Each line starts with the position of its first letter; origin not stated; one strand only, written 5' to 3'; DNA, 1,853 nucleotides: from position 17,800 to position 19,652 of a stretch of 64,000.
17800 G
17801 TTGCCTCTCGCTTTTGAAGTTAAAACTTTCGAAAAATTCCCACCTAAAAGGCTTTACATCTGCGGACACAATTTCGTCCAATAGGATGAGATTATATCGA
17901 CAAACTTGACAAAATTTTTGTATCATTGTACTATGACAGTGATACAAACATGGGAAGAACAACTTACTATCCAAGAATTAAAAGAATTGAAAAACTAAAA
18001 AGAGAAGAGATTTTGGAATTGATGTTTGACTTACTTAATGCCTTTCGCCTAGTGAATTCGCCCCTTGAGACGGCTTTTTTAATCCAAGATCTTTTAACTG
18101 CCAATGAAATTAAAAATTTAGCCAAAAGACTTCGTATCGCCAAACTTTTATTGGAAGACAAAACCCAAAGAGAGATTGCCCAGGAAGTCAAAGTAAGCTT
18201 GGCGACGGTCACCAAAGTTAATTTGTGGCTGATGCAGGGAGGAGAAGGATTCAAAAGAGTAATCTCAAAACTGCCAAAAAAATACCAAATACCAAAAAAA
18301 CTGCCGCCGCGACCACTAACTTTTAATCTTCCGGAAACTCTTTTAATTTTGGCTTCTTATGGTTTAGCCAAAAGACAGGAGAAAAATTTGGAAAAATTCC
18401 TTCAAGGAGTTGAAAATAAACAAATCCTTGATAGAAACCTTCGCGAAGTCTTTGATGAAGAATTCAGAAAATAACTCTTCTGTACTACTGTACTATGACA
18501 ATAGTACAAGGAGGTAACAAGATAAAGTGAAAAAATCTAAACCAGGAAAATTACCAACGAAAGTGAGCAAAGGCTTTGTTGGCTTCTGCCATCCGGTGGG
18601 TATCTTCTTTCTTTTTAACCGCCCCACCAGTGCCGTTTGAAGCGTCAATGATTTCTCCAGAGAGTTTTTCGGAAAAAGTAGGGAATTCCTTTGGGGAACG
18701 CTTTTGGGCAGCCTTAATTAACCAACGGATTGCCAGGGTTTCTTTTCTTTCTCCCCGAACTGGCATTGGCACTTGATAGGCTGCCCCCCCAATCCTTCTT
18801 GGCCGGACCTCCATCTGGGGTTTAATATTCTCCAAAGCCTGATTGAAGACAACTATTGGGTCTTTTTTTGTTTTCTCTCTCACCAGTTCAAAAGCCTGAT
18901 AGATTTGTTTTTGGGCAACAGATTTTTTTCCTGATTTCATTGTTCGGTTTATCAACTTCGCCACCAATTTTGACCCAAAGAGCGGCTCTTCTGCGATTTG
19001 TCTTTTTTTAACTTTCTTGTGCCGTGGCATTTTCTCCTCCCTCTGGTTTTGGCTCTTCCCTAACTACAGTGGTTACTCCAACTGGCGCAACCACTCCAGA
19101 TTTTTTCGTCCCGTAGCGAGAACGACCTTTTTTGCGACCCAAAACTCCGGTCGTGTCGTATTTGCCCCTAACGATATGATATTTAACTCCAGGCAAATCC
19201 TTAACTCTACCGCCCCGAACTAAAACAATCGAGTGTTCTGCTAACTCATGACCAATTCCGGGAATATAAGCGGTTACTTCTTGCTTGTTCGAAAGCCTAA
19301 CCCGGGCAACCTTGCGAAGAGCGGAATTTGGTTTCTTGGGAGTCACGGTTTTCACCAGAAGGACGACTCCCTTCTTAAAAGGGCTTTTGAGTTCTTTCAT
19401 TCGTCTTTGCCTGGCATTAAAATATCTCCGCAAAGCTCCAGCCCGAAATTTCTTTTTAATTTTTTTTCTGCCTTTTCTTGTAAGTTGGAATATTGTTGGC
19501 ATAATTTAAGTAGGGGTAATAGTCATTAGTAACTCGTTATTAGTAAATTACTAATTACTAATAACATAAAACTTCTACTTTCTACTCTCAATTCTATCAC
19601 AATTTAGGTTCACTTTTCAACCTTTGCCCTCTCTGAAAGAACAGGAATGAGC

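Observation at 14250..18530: Two plus-strand islands inserted in the str operon, each flanked by an exact 12-nt operator-like core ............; one encodes a TrpR/YerC-like regulator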

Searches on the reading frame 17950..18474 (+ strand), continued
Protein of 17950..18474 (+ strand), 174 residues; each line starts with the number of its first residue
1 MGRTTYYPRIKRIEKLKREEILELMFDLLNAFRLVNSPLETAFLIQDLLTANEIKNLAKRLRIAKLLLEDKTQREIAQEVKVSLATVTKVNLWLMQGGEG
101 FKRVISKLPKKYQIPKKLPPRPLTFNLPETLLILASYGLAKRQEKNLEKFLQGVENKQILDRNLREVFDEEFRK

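Call 81: search_protein_families(library=pfam, proteins=[L013:9594-9980:+, L013:9076-9603:-, L019:9495-9902:+, L019:8907-9485:+, L014:9130-9510:-, L017:10626-11045:-, L022:1152-1547:+, L016:5884-6705:-], max_evalue=0.0001)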
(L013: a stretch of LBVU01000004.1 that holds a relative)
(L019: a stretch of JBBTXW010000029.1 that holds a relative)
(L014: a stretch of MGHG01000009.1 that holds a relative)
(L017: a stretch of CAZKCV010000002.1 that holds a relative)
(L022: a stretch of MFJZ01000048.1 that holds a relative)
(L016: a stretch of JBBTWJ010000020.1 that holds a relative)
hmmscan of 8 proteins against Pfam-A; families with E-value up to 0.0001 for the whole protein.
L013:9594-9980:+ (128 aa): 1 family
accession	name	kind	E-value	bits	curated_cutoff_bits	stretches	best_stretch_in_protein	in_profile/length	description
PF01219.24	DAGK_prokar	-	9.3e-34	115.8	22.3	1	18-118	2-102/102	Prokaryotic diacylglycerol kinase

L013:9076-9603:- (175 aa): 3 families
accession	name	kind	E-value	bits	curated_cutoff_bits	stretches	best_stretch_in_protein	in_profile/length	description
PF01569.27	PAP2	-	6.9e-19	68.3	27.2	1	44-151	2-121/130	PAP2 superfamily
PF14378.12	PAP2_3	-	3.6e-11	43.6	27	1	16-149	35-189/190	PAP2 superfamily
PF02681.20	DUF212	-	9.4e-06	26.3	26.5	0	47-117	5-70/126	Divergent PAP2 family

L019:9495-9902:+ (135 aa): 2 families
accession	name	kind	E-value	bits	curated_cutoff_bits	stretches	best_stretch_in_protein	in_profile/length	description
PF00542.24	Ribosomal_L12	-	4.3e-22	78.6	25.9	1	69-135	2-67/67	Ribosomal protein L7/L12 C-terminal domain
PF16320.10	Ribosomal_L12_N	-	3.7e-14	52.6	25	1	8-51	2-44/48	Ribosomal protein L7/L12 dimerisation domain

L019:8907-9485:+ (192 aa): 1 family
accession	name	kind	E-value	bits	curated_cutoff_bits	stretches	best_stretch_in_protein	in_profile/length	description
PF00466.25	Ribosomal_L10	-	3.8e-20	72.3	22.8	1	10-111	1-98/100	Ribosomal protein L10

L014:9130-9510:- (126 aa): 1 family
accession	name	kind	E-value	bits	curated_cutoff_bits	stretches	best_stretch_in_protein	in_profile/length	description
PF01029.23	NusB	-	4.7e-26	92.2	23.1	1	43-119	54-131/133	NusB family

L017:10626-11045:- (139 aa): 1 family
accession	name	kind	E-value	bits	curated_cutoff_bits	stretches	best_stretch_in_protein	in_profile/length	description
PF00072.30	Response_reg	-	2.5e-23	82.8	30.2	1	8-118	1-108/111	Response regulator receiver domain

L022:1152-1547:+ (131 aa): 0 families

L016:5884-6705:- (273 aa): 0 families

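Call 90: search_protein_families(library=pfam, proteins=[L042:1-396:-, L041:3681-4352:-, L001:6367-6906:-, L171:1034-1153:-], max_evalue=0.01)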
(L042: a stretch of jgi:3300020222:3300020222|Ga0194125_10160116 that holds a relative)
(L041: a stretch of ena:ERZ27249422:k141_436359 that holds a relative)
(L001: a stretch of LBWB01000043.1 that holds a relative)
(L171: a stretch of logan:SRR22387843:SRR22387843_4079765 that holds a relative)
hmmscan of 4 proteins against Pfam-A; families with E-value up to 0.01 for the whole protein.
L042:1-396:- (132 aa): 0 families

L041:3681-4352:- (223 aa): 0 families

L001:6367-6906:- (179 aa): 1 family
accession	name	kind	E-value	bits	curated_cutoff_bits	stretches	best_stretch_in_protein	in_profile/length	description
PF01728.25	FtsJ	-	3.2e-24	86.3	24.1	1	4-146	1-143/181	FtsJ-like methyltransferase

L171:1034-1153:- (39 aa): 0 families
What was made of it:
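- Tried and rejected: It looked PRAI-like by eye, but has no Pfam hit (call 90).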

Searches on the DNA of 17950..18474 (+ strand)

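Call 56: search_rna_families(sources=[L040, L041, L042], threshold=gathering)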
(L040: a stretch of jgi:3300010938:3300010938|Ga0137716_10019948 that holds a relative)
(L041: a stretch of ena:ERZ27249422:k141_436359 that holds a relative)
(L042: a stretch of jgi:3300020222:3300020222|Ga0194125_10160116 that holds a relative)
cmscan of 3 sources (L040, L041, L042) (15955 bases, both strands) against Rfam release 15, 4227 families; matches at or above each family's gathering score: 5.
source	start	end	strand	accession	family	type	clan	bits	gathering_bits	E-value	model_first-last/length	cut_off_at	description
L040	3248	6498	+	RF02541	LSU_rRNA_bacteria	Gene; rRNA;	CL00112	1998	50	0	1-2925/2925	no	Bacterial large subunit ribosomal RNA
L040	1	1351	+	RF00177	SSU_rRNA_bacteria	Gene; rRNA;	CL00111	880.6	50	1.4e-278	498-1533/1533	5'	Bacterial small subunit ribosomal RNA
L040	7581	7698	+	RF00001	5S_rRNA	Gene; rRNA;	CL00113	68.9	38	4.9e-13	1-120/120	no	5S ribosomal RNA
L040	2938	3010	+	RF00005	tRNA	Gene; tRNA;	CL00001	64.1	29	3.3e-12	1-71/71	no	tRNA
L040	2609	2680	-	RF00005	tRNA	Gene; tRNA;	CL00001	63.9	29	3.7e-12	1-71/71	no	tRNA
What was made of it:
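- In L040 the cassette lies inside an rRNA operon (call 56).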

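Call 70: search_rna_families(sources=[L170, L171], threshold=gathering)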
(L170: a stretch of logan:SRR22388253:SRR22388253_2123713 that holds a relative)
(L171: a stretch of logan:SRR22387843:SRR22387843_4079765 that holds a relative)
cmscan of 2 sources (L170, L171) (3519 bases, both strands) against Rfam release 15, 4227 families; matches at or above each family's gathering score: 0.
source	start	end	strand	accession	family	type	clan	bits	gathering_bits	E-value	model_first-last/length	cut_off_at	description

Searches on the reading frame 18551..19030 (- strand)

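Call 64: search_protein_families(library=ncbifam, proteins=[window:18551-19030:-], max_evalue=1e-10)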
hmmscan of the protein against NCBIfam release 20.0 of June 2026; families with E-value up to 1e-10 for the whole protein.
window:18551-19030:- (159 aa): 3 families
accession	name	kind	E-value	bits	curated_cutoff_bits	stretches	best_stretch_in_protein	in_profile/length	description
TIGR01029.1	rpsG_bact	equivalog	6.6e-62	208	135.85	1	3-159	1-154/154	30S ribosomal protein S7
NF003106.0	PRK04027.1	equivalog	1.1e-22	80.5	225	1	21-151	62-194/195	30S ribosomal protein S7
TIGR01028.1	uS7_euk_arch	equivalog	7.4e-20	71.4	200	1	21-152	53-186/186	30S ribosomal protein S7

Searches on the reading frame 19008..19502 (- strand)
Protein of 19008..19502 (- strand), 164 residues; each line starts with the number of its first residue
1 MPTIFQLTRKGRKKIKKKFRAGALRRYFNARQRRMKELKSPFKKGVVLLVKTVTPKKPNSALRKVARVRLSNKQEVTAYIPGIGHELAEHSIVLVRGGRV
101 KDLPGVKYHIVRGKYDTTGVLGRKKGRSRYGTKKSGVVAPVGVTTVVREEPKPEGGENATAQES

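Call 64: search_protein_families(library=ncbifam, proteins=[window:19008-19502:-], max_evalue=1e-10)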
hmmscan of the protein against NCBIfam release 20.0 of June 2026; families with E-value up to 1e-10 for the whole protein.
window:19008-19502:- (164 aa): 2 families
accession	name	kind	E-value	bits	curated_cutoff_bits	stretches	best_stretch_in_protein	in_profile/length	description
TIGR00981.1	rpsL_bact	equivalog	3.6e-56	188.4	112.95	1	1-135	1-122/124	30S ribosomal protein S12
TIGR00982.1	uS12_E_A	equivalog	2.7e-11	43.3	140.2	1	13-113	9-121/139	30S ribosomal protein S12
